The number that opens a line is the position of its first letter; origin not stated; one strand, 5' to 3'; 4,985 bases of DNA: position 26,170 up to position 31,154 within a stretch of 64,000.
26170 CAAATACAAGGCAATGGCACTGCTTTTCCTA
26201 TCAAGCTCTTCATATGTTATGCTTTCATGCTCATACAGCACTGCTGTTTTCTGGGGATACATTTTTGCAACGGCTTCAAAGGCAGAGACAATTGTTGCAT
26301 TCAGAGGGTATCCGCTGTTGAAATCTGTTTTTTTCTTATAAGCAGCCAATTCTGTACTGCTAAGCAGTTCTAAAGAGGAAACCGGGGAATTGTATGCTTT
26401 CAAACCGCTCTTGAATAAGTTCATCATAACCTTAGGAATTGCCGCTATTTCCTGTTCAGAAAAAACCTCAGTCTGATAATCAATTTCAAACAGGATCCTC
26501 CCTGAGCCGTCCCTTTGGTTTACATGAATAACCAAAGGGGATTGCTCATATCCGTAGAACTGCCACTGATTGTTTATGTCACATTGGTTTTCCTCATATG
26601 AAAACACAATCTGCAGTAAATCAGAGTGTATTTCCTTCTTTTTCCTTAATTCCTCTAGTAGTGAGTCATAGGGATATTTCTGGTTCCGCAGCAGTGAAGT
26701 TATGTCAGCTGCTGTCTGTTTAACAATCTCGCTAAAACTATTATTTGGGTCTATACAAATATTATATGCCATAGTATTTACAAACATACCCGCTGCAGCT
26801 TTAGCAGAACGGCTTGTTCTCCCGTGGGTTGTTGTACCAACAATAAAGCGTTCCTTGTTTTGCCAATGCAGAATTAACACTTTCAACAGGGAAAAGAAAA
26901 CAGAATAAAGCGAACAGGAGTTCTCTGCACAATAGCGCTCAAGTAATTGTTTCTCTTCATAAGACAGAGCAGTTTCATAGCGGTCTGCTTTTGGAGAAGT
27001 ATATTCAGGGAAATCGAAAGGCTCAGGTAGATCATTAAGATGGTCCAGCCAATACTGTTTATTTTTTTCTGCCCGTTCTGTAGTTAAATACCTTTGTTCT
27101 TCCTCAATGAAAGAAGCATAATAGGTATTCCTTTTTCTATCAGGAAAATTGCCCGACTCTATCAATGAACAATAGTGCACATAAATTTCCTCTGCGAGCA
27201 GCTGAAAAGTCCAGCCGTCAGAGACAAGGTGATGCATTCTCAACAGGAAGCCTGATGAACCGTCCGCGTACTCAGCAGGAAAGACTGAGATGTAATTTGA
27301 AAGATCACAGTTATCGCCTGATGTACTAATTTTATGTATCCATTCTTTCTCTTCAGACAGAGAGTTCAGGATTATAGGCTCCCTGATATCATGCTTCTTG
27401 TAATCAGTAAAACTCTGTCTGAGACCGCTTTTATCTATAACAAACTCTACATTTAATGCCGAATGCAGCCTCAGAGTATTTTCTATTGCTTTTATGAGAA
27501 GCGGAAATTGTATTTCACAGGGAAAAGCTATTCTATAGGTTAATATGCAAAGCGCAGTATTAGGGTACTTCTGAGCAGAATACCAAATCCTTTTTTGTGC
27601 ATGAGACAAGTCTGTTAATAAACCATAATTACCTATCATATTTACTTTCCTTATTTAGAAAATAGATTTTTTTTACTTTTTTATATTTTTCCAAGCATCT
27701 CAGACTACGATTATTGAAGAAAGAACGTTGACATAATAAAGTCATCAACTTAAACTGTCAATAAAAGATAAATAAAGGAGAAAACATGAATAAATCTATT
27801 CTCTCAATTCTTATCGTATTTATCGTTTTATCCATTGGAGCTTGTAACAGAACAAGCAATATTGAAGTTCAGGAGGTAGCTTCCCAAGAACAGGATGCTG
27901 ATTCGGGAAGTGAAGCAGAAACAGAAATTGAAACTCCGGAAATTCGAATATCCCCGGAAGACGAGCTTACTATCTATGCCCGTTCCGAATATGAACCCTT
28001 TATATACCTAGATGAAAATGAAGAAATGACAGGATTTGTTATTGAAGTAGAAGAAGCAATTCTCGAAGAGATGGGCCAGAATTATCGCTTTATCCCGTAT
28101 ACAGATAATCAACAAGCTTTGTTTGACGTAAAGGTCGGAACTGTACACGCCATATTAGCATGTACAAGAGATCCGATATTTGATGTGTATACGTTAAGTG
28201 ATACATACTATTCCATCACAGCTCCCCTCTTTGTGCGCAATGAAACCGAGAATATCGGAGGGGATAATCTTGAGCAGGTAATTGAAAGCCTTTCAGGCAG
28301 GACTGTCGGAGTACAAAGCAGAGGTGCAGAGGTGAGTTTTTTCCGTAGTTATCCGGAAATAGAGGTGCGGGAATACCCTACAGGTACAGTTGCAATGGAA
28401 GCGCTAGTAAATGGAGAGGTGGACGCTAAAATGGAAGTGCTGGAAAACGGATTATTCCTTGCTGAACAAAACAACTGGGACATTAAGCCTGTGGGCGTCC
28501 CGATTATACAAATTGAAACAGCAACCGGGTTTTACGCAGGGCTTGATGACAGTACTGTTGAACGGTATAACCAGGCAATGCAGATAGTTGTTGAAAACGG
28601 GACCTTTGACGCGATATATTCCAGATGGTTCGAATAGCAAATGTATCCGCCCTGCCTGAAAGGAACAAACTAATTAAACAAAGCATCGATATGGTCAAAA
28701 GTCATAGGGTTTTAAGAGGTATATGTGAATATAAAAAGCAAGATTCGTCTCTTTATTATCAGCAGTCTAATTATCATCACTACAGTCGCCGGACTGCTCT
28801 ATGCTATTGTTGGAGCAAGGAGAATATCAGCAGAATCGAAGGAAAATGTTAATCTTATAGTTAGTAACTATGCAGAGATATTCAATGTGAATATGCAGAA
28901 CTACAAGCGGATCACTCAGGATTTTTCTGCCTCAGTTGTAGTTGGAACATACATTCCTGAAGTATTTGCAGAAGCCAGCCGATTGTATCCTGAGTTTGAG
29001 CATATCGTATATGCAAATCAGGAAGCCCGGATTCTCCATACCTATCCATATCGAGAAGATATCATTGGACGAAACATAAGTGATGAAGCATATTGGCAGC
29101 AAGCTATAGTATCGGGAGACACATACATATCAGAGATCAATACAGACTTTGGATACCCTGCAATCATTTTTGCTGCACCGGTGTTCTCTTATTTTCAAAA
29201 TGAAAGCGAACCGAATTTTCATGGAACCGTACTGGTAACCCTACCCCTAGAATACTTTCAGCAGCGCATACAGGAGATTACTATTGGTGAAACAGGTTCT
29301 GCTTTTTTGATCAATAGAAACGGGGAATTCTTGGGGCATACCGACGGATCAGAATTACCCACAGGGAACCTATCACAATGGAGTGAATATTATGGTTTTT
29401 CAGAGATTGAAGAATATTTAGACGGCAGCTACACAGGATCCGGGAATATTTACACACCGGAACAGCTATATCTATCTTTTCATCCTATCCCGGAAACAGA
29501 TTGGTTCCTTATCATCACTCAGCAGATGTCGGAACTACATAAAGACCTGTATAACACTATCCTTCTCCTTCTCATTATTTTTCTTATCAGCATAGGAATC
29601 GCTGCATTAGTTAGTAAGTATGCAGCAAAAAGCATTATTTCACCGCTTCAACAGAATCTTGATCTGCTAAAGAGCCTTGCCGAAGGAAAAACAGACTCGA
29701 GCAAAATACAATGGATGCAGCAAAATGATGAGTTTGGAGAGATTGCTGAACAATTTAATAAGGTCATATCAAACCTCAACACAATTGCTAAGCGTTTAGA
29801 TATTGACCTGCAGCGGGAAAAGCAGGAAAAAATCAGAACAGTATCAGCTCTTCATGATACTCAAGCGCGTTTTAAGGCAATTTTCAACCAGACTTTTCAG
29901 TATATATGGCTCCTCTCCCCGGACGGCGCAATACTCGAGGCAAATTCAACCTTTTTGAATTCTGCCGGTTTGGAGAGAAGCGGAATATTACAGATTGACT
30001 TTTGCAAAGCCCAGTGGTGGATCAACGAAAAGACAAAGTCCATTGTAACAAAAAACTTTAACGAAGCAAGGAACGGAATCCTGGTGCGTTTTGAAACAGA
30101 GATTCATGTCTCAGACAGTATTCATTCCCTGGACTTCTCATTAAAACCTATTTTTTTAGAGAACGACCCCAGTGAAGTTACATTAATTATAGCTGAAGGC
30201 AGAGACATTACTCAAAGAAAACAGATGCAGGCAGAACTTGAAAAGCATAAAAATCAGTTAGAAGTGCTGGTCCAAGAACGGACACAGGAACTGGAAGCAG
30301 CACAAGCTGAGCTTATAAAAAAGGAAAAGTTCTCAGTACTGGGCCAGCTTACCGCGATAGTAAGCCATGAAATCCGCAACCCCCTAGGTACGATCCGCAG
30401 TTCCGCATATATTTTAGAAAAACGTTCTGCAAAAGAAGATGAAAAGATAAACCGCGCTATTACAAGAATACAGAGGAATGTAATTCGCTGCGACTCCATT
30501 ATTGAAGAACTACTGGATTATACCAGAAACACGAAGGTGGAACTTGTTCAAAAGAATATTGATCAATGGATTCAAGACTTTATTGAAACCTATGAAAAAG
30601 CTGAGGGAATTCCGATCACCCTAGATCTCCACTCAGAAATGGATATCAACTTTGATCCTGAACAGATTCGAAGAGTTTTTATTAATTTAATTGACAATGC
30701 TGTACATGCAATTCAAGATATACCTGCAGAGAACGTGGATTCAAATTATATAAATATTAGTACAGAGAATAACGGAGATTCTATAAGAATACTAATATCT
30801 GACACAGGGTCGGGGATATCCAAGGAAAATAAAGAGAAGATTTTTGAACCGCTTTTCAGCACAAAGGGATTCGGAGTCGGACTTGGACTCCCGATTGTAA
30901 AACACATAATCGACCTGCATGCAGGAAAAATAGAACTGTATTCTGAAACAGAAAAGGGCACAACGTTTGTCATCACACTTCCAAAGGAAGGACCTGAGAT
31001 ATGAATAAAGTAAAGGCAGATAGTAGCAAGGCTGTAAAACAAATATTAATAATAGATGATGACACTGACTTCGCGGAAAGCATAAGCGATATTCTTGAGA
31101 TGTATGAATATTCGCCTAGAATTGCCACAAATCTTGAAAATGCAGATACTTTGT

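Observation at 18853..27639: Dimodular NRPS with epimerase and terminal reductase (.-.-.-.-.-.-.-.): predicted D-Xaa-Yaa peptide aldehyde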

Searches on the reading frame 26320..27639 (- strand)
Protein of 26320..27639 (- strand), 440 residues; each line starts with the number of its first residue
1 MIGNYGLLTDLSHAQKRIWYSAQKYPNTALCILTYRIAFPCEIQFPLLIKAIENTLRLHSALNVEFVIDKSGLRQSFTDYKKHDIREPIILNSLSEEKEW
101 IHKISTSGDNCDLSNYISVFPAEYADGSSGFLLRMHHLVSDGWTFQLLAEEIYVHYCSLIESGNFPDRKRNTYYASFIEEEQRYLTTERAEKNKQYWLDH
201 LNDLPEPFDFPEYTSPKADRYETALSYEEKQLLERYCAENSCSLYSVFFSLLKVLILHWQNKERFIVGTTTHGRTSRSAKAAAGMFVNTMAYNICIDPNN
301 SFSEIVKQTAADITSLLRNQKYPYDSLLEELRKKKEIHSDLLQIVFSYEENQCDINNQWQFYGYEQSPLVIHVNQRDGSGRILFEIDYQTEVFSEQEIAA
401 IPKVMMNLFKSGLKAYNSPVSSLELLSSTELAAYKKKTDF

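Call 16: search_solved_structures(query=window:26320-27639:-, max_evalue=0.00001)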
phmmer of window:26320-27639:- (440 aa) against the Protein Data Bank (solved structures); distinct sequences matched with E-value up to 0.00001: 36.
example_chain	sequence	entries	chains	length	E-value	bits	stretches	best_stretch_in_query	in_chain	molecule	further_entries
9rde_A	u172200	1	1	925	2.4e-18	69.6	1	125-354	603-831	Bacitracin synthase 3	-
6oyf_A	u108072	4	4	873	5.7e-17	65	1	128-351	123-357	Txo1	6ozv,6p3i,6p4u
6mfw_A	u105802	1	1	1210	6.4e-17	64.9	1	133-430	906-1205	Linear gramicidin synthase subunit A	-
6mfx_A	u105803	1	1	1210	7.8e-17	64.6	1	134-430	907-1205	Linear gramicidin synthase subunit A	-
6mfy_A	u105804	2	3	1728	1.8e-16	63.4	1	133-429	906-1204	Linear gramicidin synthase subunit A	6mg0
9be3_A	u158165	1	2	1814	2e-16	63.3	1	133-429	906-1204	Linear gramicidin synthase subunit A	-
9be4_A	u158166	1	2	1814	2e-16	63.3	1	133-429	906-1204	Linear gramicidin synthase subunit A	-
9meh_A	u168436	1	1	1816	2e-16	63.3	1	133-429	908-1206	Linear gramicidin synthase subunit A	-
6mfz_A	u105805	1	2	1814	2e-16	63.3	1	133-429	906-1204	Linear gramicidin synthase subunit A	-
5u89_A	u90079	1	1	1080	1.3e-15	60.5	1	11-426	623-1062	Amino acid adenylation domain protein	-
6p1j_A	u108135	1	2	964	6.5e-15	58.3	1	11-350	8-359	Txo2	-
2jgp_A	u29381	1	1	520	8e-15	58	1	130-351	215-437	TYROCIDINE SYNTHETASE 3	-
7c1k_A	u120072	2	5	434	3.9e-13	52.4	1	11-331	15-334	Non-ribosomal peptide synthetase modules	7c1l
7c1h_A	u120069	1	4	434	5.4e-13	51.9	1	11-331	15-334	Non-ribosomal peptide synthetase modules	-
7kvw_A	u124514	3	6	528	1e-11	47.7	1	118-357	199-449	PCP-C didomain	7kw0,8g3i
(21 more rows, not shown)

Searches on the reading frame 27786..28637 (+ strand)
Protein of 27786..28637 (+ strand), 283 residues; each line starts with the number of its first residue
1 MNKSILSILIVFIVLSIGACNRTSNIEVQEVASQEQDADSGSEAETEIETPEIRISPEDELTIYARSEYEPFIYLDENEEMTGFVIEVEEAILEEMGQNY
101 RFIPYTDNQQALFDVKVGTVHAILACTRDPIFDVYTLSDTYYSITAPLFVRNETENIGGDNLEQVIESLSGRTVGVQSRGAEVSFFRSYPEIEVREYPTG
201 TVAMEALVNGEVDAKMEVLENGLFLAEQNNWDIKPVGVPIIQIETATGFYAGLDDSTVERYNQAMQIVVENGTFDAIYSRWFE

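Call 5: search_protein_families(library=pfam, proteins=[window:27786-28637:+], max_evalue=0.001)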
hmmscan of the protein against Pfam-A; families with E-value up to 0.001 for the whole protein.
window:27786-28637:+ (283 aa): 1 family
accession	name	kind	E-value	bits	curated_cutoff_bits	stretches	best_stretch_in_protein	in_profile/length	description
PF00497.25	SBP_bac_3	-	1.2e-14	54.6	26.4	1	61-282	1-130/132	Bacterial extracellular solute-binding proteins, family 3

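Call 6: search_protein_families(library=ncbifam, proteins=[window:27786-28637:+], max_evalue=0.001)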
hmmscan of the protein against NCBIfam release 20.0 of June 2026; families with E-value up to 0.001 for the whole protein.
window:27786-28637:+ (283 aa): 7 families
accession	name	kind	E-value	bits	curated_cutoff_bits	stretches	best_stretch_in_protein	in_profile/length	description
NF007029.0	PRK09495.1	equivalog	1.2e-13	51.5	303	1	59-282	25-243/248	glutamine ABC transporter substrate-binding protein GlnH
TIGR01096.1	3A0103s03R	subfamily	6.9e-13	48.7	256.35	1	60-282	25-250/250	lysine/arginine/ornithine ABC transporter substrate-binding protein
NF041764.1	ArtI_Ecoli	equivalog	5.4e-10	39.1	522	1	65-282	27-241/243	arginine ABC transporter substrate-binding protein ArtI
NF011583.0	PRK15007.1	subfamily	4.5e-09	36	358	1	65-282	27-241/243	arginine ABC transporter substrate-binding protein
NF008426.0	PRK11260.1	equivalog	8.4e-07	28.5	312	1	55-283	37-261/266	cystine ABC transporter substrate-binding protein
NF041765.1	ArtJ_Ecoli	equivalog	2e-05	24.3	510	1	61-282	23-241/243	arginine ABC transporter substrate-binding protein ArtJ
TIGR04262.1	orph_peri_GRRM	subfamily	0.0004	19.7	190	0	61-214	3-155/257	extracellular substrate binding-like orphan protein GrrP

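Call 74: find_related_loci(query=A1, collection=metagenome_contigs, flank=10000)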
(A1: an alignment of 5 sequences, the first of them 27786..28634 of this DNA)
Query A1 (283 aa) in metagenome_contigs; peptide patterns used: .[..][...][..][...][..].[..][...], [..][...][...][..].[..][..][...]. (x = any residue, [..] = any of these).
578 stretches matched a pattern; 29 encode a relative of the query (tblastn E <= 1e-3); 29 distinct loci.
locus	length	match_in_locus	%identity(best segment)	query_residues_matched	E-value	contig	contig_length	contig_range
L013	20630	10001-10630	25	71-283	2e-10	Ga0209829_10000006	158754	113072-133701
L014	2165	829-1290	27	1-177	6e-10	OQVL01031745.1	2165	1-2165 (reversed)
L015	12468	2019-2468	26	1-177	1e-9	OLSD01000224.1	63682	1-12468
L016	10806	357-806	26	1-177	2e-9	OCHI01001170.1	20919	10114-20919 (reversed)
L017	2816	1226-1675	27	1-177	2e-9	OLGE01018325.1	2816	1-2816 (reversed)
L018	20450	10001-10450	26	1-177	4e-9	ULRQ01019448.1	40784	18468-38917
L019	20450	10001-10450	26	1-177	4e-9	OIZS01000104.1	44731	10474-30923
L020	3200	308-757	27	1-177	4e-9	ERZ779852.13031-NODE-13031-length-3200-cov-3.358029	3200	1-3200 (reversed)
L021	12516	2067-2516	26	1-177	4e-9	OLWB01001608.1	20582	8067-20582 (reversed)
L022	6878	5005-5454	26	1-177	5e-9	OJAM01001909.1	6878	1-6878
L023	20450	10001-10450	26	1-177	9e-9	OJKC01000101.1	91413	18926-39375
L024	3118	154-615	25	1-181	9e-9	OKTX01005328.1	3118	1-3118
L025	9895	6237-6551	32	68-177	6e-8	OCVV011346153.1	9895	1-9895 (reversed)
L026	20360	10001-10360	27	54-178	1e-7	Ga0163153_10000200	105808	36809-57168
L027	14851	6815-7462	22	67-281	2e-7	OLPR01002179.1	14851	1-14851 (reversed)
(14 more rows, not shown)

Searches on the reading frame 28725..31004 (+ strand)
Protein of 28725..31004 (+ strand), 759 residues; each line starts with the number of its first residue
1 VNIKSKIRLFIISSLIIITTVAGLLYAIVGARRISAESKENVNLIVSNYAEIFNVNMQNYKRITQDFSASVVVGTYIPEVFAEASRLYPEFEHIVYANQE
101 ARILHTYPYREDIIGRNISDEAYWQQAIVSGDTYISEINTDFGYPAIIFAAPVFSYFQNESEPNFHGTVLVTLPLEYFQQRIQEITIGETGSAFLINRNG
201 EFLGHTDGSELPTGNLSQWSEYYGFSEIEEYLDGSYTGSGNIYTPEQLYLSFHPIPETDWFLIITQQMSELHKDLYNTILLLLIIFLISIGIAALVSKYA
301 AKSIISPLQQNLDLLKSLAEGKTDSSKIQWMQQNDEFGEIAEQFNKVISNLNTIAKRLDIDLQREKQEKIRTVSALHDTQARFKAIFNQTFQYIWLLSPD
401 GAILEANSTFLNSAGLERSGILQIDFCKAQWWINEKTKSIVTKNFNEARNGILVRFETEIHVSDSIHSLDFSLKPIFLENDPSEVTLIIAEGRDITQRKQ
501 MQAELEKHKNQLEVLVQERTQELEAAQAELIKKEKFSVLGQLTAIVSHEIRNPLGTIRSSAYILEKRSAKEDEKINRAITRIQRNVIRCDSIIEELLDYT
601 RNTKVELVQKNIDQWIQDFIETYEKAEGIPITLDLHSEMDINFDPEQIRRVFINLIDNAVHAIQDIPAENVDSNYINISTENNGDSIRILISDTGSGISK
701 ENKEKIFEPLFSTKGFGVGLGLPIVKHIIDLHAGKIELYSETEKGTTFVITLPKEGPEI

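Call 5: search_protein_families(library=pfam, proteins=[window:28725-31004:+], max_evalue=0.001)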
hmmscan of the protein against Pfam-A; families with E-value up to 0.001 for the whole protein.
window:28725-31004:+ (759 aa): 6 families
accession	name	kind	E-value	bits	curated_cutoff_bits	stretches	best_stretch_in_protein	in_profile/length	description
PF02518.31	HATPase_c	-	9.9e-25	87.6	26.4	1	644-755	2-110/111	Histidine kinase-, DNA gyrase B-, and HSP90-like ATPase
PF02743.24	dCache_1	-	9.5e-22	78.1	45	1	33-264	2-239/240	Cache domain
PF00512.31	HisKA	-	1.3e-13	51.2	26.9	1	539-602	2-63/66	His Kinase A (phospho-acceptor) domain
PF14501.12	HATPase_c_5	-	7e-07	29.5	22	1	647-742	5-92/102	GHKL domain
PF17201.10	Cache_3-Cache_2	-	0.0005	19.9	27.7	0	176-273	189-291/299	Cache 3/Cache 2 fusion domain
PF13426.13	PAS_9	-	0.00055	20.6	27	0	394-497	4-103/103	PAS domain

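Call 80: find_homologous_proteins(query=window:28725-31001:+, max_evalue=1e-60)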
Query window:28725-31001:+ (759 aa): 10 proteins with E <= 1e-60 among 8000 candidates.
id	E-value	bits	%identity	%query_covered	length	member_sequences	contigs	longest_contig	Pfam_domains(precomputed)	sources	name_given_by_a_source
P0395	0.0e+0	1677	100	100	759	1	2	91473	PF02743.25,PF02518.32,PF00512.32,PF14501.13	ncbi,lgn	ncbi:MAG: ATP-binding protein [Spirochaetia bacterium]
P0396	4.0e-165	569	39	99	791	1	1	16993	PF02743.25,PF08448.17,PF02518.32,PF00512.32,PF14501.13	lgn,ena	-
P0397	1.4e-153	531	39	99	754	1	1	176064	PF13426.14,PF17201.11,PF02743.25,PF08448.17,PF02518.32,PF00512.32,PF00989.32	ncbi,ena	-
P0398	4.4e-153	529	38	99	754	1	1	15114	PF00672.31,PF13426.14,PF13188.14,PF17201.11,PF02743.25,PF08448.17,PF02518.32,PF08269.18,PF00512.32,PF00989.32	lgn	-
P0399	3.6e-150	520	38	99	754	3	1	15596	PF13426.14,PF02743.25,PF08448.17,PF02518.32,PF00512.32,PF00989.32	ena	-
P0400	3.7e-75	272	39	50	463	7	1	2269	PF13426.14,PF08448.17,PF02518.32,PF00512.32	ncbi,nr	ncbi:MAG: PAS domain S-box protein [Candidatus Omnitrophica bacterium]|nr:PAS domain S-box protein [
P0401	3.7e-72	262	37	52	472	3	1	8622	PF13426.14,PF08448.17,PF02518.32,PF00512.32,PF00989.32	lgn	-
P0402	1.0e-68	250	32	52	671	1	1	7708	PF08447.19,PF13426.14,PF08448.17,PF02518.32,PF00512.32,PF00989.32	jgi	-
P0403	9.9e-63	231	31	51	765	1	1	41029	PF08447.19,PF13426.14,PF13188.14,PF12860.14,PF08448.17,PF02518.32,PF00512.32,PF00989.32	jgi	-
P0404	7.9e-62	228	32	51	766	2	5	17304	PF08447.19,PF13426.14,PF13188.14,PF08448.17,PF02518.32,PF00512.32,PF00989.32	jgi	jgi:PAS domain S-box-containing protein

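Call 81: find_encoding_contigs(protein=P0397, flank=10000, max_places=3)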
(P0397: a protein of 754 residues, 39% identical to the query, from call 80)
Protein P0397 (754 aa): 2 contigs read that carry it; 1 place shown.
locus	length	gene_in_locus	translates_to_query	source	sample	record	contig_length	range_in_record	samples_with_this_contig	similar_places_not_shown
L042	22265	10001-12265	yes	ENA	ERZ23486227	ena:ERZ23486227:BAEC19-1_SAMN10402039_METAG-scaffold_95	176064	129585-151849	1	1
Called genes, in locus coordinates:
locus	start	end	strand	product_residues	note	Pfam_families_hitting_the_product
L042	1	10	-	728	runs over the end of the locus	PF01734:Patatin (weak)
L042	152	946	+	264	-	-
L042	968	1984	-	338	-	PF02885:Glycos_trans_3N, PF00591:Glycos_transf_3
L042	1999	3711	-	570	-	PF00072:Response_reg, PF00990:GGDEF, PF00563:EAL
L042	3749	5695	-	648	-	PF00072:Response_reg, PF13426:PAS_9 (faint), PF00512:HisKA (weak), PF02518:HATPase_c, PF00072:Response_reg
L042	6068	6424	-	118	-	PF00072:Response_reg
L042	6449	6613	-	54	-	-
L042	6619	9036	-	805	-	PF00668:Condensation, PF00501:AMP-binding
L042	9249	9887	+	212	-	PF00497:SBP_bac_3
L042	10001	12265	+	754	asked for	PF02743:dCache_1, PF17201:Cache_3-Cache_2 (weak), PF00989:PAS, PF08448:PAS_4 (weak), PF13426:PAS_9, PF00512:HisKA, PF02518:HATPase_c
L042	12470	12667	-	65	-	-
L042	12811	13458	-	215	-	PF02742:Fe_dep_repr_C, PF04023:FeoA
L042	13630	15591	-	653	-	PF01926:MMR_HSR1, PF02421:FeoB_N, PF09439:SRPRB (weak), PF17910:FeoB_Cyto, PF07670:Gate, PF07664:FeoB_C, PF07670:Gate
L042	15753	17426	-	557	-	PF00365:PFK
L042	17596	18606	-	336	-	PF01790:LGT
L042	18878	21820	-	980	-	PF20250:FapA_N, PF03961:FapA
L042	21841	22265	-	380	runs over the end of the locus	PF01656:CbiA, PF10609:ParA, PF13614:AAA_31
